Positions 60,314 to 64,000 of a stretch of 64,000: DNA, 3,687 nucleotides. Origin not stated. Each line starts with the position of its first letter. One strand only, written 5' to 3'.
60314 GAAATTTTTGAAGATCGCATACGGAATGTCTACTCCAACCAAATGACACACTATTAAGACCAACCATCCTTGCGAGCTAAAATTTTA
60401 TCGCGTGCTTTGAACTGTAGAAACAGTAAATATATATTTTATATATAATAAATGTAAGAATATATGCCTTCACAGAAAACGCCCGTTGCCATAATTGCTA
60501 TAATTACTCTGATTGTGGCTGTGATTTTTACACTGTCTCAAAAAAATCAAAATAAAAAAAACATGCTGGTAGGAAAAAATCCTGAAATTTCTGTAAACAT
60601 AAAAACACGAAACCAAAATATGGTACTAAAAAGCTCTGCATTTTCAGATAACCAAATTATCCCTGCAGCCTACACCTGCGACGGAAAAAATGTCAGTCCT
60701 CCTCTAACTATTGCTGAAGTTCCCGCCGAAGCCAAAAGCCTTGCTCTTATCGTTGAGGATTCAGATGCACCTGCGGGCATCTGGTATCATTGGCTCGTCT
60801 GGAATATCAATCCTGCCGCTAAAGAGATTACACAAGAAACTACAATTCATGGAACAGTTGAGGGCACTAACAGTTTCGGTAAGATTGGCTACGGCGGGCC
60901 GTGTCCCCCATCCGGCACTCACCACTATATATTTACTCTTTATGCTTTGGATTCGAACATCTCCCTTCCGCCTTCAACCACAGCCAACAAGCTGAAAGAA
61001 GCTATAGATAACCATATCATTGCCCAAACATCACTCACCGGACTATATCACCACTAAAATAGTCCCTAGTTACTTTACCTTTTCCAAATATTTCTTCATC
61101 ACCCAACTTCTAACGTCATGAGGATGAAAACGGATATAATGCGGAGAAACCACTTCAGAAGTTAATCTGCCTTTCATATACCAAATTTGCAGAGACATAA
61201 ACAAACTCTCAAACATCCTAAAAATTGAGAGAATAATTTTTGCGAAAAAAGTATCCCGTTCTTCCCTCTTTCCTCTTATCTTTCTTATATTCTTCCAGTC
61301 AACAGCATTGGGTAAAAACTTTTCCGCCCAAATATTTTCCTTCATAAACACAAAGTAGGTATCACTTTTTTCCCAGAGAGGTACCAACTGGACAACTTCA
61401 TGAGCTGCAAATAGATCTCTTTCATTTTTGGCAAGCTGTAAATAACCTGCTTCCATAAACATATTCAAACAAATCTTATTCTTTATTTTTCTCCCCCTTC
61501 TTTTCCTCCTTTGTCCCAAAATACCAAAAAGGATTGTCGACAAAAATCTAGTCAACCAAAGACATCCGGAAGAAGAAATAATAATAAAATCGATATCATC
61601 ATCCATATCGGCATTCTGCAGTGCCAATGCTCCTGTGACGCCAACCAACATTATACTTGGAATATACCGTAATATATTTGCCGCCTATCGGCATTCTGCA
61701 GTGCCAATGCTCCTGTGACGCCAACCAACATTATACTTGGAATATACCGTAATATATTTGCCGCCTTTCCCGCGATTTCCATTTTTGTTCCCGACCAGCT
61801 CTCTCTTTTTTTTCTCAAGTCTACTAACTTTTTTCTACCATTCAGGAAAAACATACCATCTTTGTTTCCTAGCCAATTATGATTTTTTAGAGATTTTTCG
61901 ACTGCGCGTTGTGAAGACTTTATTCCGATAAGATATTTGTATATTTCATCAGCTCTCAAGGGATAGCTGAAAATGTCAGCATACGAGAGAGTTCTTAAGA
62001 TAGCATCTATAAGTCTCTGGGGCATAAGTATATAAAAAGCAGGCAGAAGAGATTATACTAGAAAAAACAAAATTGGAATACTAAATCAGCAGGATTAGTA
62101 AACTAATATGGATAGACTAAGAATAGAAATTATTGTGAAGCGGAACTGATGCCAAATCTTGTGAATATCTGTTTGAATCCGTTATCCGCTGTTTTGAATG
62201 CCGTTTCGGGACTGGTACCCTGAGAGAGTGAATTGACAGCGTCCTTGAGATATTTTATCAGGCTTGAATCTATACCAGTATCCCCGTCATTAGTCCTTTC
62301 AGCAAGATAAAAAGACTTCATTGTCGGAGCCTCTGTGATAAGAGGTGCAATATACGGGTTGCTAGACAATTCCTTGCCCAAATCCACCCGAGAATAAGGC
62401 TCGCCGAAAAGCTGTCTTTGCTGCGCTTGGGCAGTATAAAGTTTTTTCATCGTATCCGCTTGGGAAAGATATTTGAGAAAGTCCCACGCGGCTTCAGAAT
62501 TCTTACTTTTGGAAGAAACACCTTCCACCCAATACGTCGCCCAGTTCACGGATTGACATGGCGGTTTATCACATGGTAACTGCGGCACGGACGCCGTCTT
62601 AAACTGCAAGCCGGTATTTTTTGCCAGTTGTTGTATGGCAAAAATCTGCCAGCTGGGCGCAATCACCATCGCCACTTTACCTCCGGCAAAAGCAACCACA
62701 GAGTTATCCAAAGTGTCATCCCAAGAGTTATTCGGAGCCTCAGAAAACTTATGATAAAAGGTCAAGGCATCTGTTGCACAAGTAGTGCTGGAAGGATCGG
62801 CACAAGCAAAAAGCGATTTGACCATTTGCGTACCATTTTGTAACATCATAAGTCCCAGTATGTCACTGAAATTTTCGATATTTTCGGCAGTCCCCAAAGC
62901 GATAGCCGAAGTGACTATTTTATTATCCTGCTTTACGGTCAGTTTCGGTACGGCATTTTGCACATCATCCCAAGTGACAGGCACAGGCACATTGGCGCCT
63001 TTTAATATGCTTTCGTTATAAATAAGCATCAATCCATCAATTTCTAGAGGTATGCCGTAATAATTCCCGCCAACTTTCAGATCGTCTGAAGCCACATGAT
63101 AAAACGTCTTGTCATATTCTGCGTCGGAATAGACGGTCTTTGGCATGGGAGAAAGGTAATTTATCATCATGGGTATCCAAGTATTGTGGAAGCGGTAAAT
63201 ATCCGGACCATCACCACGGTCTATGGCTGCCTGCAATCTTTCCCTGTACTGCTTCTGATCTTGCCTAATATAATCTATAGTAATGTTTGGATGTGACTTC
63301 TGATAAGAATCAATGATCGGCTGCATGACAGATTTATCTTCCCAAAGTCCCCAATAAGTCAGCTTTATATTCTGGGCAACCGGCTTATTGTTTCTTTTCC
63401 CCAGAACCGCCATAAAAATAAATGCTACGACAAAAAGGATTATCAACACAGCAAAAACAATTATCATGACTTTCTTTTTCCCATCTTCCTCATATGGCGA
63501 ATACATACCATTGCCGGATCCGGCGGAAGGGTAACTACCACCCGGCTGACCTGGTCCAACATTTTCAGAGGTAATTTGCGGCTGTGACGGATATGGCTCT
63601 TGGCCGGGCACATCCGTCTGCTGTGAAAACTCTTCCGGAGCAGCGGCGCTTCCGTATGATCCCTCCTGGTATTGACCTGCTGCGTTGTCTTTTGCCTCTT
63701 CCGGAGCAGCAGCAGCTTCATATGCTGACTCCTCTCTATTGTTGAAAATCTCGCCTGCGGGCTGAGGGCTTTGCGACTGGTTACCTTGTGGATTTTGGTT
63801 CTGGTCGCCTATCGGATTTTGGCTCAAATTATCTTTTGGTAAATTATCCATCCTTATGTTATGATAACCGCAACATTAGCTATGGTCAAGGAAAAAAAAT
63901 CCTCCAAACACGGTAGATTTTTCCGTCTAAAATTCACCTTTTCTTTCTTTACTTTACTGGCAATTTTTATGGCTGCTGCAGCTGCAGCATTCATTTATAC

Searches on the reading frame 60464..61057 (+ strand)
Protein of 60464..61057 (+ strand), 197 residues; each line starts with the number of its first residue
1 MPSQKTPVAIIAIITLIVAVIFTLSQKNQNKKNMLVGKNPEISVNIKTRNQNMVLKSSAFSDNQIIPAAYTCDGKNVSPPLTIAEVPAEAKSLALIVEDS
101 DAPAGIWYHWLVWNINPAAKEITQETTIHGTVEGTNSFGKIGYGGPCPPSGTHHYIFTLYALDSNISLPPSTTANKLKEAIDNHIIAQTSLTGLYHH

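Call 37: find_encoding_contigs(protein=window:60464-61057:+, flank=10000, max_places=10)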
Protein window:60464-61057:+ (197 aa): 2 contigs read that carry it; 1 place shown.
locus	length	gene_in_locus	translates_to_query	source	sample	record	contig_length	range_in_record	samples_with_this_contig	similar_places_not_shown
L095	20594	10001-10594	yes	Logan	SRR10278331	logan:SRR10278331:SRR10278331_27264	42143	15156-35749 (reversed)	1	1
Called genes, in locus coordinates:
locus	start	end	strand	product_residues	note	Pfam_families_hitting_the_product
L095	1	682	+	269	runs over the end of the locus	PF01026:TatD_DNase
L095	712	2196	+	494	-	PF13632:Glyco_trans_2_3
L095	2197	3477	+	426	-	PF13231:PMT_2 (weak)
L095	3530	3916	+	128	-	-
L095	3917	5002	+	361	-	PF00953:Glycos_transf_4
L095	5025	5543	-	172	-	PF25767:ARM_TBCD_2nd (faint), PF13646:HEAT_2 (weak)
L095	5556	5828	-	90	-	PF12674:Zn_ribbon_2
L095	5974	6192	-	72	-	PF04014:MazE_antitoxin (weak)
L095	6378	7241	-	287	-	PF08308:PEGA, PF08239:SH3_3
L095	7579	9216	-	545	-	PF00118:Cpn60_TCP1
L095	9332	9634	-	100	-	PF00166:Cpn10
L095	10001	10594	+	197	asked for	PF01161:PBP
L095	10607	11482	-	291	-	-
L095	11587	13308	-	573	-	PF01547:SBP_bac_1, PF13416:SBP_bac_8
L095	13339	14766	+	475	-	PF12229:PG_binding_4, PF04294:VanW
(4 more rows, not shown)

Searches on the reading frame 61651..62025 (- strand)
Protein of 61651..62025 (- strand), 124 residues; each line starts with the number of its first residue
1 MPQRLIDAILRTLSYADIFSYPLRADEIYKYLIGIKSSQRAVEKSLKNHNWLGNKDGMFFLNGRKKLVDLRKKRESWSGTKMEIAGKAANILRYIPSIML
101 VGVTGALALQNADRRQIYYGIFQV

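Call 17: find_encoding_contigs(protein=window:61651-62025:-, flank=10000, max_places=10)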
Protein window:61651-62025:- (124 aa): no gene with exactly this product is on record in the collection.

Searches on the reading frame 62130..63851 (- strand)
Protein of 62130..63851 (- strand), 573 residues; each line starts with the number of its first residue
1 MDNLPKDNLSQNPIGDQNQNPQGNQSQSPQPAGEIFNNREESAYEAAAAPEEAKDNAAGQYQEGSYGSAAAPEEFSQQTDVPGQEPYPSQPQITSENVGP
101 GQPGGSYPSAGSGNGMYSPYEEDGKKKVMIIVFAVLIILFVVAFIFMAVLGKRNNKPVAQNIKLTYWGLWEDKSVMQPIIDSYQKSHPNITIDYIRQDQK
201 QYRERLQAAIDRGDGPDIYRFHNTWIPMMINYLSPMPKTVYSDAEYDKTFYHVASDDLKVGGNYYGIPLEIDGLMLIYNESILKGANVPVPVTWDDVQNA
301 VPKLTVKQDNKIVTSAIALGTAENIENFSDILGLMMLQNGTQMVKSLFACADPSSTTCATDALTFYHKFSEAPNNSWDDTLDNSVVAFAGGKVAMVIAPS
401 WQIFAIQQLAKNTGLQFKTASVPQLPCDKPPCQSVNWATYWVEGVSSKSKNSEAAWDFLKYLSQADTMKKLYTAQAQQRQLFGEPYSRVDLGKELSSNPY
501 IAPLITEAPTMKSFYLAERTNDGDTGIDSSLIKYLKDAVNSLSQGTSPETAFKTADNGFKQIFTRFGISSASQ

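Call 18: find_encoding_contigs(protein=window:62130-63851:-, flank=10000, max_places=10)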
Protein window:62130-63851:- (573 aa): 1 contig read that carries it; 1 place shown.
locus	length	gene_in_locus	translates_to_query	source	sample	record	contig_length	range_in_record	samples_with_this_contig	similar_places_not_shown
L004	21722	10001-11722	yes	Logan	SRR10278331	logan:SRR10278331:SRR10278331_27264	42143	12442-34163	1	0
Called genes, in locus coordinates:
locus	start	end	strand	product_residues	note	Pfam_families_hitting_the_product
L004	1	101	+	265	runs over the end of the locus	PF02358:Trehalose_PPase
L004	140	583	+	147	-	PF09424:YqeY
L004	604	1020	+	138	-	PF01894:YjbQ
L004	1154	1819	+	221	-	PF13624:SurA_N_3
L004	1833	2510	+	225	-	PF00160:Pro_isomerase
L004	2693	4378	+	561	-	-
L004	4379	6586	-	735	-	PF00133:tRNA-synt_1, PF09334:tRNA-synt_1g (weak), PF13603:tRNA-synt_1_2 (weak), PF09334:tRNA-synt_1g (weak), PF08264:Anticodon_1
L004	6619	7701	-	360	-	PF00814:TsaD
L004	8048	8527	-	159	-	PF01467:CTP_transf_like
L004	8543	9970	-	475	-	PF12229:PG_binding_4, PF04294:VanW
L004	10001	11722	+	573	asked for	PF01547:SBP_bac_1, PF13416:SBP_bac_8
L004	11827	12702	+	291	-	-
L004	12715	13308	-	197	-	PF01161:PBP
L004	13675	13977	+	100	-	PF00166:Cpn10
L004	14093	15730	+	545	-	PF00118:Cpn60_TCP1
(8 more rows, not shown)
